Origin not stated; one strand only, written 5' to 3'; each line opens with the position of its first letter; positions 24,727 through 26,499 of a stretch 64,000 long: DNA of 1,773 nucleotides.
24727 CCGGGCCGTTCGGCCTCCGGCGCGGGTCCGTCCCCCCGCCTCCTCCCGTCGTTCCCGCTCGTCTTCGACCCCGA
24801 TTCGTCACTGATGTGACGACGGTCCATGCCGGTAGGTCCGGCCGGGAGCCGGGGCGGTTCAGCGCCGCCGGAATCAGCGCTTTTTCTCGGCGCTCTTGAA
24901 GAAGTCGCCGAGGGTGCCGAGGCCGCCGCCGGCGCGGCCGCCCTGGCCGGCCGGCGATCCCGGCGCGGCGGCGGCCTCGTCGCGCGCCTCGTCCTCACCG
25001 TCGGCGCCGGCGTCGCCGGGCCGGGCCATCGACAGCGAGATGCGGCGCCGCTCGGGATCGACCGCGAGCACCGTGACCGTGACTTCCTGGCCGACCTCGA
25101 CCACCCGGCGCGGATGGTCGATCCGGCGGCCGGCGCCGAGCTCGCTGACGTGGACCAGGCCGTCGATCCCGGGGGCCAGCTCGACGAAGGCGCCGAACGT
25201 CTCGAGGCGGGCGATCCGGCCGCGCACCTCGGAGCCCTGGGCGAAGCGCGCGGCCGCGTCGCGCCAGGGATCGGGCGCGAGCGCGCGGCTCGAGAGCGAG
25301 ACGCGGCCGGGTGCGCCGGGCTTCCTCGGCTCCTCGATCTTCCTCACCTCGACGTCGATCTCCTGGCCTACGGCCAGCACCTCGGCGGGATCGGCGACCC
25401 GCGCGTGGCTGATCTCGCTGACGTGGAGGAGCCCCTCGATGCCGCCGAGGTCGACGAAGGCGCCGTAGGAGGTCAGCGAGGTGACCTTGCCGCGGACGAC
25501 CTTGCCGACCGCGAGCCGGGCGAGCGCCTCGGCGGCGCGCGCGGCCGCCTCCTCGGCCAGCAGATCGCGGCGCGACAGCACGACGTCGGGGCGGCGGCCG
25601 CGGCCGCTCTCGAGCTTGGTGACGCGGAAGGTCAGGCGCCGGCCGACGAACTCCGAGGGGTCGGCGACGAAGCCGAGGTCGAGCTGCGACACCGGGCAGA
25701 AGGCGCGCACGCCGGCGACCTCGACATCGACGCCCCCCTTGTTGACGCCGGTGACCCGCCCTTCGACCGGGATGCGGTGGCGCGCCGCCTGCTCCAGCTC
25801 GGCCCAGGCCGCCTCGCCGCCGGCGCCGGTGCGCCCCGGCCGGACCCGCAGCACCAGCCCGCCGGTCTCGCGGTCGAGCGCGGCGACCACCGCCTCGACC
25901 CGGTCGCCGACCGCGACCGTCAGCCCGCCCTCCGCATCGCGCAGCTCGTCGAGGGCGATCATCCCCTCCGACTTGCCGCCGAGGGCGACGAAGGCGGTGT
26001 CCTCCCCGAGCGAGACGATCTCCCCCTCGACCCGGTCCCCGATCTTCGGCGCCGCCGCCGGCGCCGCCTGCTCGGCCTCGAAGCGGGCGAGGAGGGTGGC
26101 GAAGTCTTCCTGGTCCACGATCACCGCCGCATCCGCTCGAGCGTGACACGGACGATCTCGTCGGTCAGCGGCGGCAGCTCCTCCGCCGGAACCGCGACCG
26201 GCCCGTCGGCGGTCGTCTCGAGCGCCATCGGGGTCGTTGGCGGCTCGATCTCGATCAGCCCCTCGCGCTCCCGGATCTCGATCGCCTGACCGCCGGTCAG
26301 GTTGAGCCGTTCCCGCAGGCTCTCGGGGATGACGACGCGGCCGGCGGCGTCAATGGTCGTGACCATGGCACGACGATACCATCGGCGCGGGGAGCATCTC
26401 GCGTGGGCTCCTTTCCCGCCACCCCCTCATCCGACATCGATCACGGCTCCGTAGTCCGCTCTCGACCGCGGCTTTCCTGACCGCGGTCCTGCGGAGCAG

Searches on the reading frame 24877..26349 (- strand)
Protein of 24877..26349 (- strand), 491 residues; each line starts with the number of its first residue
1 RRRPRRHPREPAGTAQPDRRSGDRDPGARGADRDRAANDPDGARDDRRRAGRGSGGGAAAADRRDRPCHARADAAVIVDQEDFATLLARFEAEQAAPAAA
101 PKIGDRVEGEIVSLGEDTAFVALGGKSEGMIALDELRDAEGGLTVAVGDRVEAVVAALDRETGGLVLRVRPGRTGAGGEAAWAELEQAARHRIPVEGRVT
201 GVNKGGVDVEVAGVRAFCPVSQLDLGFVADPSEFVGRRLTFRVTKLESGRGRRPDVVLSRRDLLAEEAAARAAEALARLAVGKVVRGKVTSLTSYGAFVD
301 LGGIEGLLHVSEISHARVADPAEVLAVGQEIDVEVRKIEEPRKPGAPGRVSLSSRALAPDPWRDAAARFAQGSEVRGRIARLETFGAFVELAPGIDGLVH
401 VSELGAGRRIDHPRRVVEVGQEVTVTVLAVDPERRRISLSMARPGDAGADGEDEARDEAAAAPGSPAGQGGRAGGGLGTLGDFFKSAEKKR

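Call 39: search_protein_families(library=pfam, proteins=[window:24877-26349:-], max_evalue=0.001)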
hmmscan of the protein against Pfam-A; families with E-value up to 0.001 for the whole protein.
window:24877-26349:- (491 aa): 3 families
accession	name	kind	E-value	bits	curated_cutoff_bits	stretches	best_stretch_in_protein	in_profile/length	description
PF00575.29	S1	-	5.3e-56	187.4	22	4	280-342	3-66/74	S1 RNA binding domain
PF23459.1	S1_RRP5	-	1.7e-14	54.6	27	1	371-440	3-71/72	RRP5 S1 domain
PF21710.3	Spt6_S1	-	0.0008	20.1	27.5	0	368-441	13-86/91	Spt6, S1/OB domain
